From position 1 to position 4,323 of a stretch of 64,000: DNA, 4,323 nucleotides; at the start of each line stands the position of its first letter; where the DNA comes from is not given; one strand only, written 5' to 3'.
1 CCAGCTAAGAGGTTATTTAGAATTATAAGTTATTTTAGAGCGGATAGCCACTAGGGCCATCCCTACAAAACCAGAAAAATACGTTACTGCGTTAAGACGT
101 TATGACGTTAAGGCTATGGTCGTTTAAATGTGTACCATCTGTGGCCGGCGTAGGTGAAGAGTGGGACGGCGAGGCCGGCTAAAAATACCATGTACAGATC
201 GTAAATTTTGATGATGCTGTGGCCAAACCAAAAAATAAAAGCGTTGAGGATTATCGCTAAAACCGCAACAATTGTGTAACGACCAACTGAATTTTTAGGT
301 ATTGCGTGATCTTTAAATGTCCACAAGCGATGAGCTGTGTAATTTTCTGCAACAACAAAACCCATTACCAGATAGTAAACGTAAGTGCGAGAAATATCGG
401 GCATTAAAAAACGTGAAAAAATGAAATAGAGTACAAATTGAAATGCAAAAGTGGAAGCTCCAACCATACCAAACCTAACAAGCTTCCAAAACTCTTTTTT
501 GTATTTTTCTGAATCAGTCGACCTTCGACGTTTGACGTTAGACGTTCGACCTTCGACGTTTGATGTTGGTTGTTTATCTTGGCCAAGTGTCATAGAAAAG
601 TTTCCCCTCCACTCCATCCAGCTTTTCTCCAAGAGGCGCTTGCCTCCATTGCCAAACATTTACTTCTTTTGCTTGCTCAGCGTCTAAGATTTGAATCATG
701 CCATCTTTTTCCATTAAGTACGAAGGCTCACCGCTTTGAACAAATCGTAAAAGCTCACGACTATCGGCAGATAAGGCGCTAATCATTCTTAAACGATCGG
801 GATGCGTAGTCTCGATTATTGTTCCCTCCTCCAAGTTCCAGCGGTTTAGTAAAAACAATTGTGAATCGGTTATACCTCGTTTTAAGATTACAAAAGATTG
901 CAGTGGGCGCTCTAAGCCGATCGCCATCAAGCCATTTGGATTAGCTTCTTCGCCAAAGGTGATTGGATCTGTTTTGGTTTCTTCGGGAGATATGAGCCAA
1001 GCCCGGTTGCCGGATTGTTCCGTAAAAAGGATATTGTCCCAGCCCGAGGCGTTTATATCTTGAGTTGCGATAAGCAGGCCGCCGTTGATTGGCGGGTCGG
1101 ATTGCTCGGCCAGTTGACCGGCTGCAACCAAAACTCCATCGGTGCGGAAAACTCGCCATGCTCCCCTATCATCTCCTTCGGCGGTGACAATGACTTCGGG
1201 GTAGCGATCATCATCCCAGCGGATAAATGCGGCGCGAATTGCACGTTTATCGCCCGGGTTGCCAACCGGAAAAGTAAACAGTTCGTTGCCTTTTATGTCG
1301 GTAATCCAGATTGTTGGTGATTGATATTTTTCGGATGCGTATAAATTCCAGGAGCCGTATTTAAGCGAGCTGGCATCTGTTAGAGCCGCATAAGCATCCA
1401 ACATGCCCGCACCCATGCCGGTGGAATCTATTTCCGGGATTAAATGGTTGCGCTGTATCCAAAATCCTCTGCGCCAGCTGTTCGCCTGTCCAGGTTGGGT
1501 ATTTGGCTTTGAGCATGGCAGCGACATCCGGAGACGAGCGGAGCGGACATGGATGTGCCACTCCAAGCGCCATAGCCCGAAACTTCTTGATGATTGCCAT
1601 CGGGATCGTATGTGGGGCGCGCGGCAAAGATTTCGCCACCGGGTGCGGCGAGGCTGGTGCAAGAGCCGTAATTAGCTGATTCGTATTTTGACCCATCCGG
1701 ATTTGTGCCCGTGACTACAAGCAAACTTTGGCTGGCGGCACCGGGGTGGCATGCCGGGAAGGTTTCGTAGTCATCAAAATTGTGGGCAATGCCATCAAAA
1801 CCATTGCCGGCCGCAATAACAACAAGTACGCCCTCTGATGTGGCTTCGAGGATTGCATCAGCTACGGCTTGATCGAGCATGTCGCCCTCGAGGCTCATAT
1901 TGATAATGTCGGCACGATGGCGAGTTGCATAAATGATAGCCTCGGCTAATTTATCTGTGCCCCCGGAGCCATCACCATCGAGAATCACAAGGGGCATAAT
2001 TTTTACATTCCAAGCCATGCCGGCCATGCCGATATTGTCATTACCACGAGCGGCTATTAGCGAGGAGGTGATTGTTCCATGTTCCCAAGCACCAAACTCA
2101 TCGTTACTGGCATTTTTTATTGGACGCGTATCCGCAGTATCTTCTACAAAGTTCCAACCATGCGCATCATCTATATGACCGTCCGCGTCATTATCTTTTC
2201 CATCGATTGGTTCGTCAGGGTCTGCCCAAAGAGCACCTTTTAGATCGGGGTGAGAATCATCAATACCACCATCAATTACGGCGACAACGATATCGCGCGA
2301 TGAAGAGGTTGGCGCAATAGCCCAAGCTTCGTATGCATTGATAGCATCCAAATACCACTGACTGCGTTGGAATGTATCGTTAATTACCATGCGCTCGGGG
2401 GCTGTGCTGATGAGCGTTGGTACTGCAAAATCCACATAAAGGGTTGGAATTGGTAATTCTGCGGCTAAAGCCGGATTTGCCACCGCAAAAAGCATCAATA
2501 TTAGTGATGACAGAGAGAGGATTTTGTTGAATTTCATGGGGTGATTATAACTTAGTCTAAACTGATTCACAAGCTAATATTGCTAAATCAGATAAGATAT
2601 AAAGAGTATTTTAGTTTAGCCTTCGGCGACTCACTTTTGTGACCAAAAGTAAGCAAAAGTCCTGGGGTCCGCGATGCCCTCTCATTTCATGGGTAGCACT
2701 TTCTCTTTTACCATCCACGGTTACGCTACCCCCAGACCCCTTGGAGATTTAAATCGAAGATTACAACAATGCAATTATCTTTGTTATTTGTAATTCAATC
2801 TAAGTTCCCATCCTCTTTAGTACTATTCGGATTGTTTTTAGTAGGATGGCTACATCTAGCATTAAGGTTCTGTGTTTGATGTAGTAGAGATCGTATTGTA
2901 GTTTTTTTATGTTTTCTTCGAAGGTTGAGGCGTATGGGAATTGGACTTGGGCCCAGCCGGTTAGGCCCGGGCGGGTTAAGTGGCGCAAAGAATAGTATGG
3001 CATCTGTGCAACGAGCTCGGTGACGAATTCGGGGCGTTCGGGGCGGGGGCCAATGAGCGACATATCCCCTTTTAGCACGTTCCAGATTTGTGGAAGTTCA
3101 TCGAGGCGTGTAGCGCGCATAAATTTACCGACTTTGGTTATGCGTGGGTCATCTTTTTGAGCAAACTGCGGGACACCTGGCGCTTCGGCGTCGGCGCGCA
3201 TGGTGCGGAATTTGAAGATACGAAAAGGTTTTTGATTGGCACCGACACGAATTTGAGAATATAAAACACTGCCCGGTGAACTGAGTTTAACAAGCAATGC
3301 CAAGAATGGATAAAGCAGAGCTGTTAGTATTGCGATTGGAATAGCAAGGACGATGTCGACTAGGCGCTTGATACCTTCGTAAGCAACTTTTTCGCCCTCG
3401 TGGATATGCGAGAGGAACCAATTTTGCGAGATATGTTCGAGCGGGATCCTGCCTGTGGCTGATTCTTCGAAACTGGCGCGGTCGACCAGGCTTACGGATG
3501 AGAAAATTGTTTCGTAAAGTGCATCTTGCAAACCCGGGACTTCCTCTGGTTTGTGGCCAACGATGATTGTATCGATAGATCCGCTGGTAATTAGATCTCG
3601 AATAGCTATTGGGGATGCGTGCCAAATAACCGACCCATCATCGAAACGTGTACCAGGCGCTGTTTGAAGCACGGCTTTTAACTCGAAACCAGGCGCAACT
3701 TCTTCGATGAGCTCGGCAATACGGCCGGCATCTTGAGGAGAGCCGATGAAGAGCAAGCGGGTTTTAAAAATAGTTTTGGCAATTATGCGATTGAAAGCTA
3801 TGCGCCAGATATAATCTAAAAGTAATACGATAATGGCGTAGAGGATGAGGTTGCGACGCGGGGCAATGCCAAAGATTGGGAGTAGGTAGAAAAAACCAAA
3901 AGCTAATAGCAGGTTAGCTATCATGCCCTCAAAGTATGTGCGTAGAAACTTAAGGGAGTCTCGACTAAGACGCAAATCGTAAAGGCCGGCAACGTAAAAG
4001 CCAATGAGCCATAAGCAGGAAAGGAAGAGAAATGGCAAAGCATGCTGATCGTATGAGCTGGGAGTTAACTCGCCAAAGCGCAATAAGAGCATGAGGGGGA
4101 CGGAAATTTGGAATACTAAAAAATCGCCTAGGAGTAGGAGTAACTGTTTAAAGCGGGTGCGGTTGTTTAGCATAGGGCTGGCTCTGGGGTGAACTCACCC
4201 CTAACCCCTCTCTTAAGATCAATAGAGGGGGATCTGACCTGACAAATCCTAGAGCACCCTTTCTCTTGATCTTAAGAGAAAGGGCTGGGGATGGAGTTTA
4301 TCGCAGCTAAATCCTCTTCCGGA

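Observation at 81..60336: Window-wide short-period (mostly 7-nt) degenerate tandem repeats organised as mismatched inverted arms at gene boundaries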

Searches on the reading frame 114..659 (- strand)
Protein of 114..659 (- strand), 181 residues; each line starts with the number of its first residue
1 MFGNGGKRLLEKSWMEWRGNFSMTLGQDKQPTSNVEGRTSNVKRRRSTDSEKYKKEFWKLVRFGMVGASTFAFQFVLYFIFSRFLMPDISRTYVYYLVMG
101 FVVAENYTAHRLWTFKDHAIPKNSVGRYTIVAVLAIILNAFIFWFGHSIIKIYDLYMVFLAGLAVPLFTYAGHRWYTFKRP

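Call 13: search_protein_families(library=pfam, proteins=[window:114-659:-], max_evalue=0.01)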
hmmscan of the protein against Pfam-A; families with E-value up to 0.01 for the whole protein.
window:114-659:- (181 aa): 1 family
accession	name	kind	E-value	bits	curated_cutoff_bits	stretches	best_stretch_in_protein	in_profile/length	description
PF04138.20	GtrA_DPMS_TM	-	5.8e-11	43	26.1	1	62-178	1-117/117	GtrA/DPMS, transmembrane domain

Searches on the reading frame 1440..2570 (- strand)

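Call 13: search_protein_families(library=pfam, proteins=[window:1440-2570:-], max_evalue=0.01)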
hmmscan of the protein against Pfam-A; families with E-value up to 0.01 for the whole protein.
window:1440-2570:- (376 aa): 1 family
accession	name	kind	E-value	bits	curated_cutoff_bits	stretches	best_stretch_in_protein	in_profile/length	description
PF00082.27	Peptidase_S8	-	1.1e-40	140.2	21.8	1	92-364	2-264/288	Subtilase family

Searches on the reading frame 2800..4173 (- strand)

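Call 13: search_protein_families(library=pfam, proteins=[window:2800-4173:-], max_evalue=0.01)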
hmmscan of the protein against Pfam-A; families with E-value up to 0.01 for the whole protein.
window:2800-4173:- (457 aa): 1 family
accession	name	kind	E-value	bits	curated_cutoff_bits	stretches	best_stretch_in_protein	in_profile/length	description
PF02397.22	Bac_transf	-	5.3e-65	218.7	27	1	269-453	1-179/179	Bacterial sugar transferase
